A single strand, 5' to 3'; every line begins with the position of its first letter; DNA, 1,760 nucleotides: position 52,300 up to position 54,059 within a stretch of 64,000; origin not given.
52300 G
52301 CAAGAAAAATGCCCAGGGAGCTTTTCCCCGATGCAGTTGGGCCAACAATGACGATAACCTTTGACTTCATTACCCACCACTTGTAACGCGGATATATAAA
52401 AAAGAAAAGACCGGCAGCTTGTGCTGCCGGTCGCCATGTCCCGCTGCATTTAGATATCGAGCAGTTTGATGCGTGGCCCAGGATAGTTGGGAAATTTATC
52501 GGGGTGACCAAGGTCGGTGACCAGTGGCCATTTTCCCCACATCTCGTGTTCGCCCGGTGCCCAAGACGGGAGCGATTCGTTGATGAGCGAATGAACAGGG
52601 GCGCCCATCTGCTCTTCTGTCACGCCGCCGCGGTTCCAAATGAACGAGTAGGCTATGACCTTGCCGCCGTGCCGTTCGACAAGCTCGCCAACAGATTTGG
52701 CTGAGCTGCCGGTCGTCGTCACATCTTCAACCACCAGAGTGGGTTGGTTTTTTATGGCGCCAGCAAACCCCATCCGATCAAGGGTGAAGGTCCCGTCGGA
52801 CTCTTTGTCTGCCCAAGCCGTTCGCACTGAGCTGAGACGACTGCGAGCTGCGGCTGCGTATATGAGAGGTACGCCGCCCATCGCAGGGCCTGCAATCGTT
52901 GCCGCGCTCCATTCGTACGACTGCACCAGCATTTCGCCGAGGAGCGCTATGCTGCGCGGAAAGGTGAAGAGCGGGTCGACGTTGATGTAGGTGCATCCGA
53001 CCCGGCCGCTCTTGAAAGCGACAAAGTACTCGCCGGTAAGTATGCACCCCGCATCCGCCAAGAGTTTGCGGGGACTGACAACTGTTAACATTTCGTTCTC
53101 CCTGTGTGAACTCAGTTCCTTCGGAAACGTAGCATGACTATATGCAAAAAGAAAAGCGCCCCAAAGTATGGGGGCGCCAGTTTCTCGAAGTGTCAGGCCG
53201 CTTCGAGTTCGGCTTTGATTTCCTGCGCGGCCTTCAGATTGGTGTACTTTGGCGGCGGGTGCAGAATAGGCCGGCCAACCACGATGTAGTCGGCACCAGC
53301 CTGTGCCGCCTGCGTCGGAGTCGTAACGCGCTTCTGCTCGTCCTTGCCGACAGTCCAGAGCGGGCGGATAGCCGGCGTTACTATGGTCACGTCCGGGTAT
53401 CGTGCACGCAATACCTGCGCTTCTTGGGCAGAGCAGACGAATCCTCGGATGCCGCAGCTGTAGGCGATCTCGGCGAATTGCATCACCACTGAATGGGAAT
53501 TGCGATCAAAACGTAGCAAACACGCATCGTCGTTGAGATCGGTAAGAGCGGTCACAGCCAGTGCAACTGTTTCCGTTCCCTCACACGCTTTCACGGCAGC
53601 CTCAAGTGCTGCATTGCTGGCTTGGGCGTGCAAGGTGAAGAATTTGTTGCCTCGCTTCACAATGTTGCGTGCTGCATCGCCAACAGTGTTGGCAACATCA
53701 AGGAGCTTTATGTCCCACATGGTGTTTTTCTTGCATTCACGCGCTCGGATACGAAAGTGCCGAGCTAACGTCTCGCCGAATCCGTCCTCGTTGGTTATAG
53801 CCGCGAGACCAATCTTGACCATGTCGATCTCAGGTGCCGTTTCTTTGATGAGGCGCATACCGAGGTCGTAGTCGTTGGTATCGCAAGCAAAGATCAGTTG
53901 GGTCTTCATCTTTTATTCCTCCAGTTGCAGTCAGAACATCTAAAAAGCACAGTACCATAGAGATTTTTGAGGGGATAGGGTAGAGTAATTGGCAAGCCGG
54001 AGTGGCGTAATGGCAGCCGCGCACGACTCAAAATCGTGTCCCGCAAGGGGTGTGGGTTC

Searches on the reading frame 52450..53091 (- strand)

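Call 41: search_protein_families(library=pfam, max_evalue=0.01, proteins=[window:52450-53091:-])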
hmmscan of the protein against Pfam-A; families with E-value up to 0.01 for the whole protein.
window:52450-53091:- (213 aa): 1 family
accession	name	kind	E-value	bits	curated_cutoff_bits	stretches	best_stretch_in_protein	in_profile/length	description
PF00156.33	Pribosyltran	-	3.3e-08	33.4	26.3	1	55-159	22-131/158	Phosphoribosyl transferase domain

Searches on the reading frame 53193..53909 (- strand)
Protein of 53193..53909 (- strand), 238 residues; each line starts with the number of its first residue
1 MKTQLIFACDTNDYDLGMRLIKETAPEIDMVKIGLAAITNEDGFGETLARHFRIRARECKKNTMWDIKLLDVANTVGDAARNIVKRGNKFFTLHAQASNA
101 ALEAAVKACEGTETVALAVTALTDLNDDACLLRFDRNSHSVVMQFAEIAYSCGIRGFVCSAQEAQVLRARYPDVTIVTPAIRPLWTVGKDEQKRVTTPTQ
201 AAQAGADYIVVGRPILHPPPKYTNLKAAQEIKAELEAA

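Call 41: search_protein_families(library=pfam, max_evalue=0.01, proteins=[window:53193-53909:-])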
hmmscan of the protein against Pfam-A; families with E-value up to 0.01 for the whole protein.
window:53193-53909:- (238 aa): 1 family
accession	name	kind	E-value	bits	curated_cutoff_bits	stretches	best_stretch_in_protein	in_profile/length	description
PF00215.30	OMPdecase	-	2e-35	123.2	27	1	4-221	2-214/221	Orotidine 5'-phosphate decarboxylase / HUMPS family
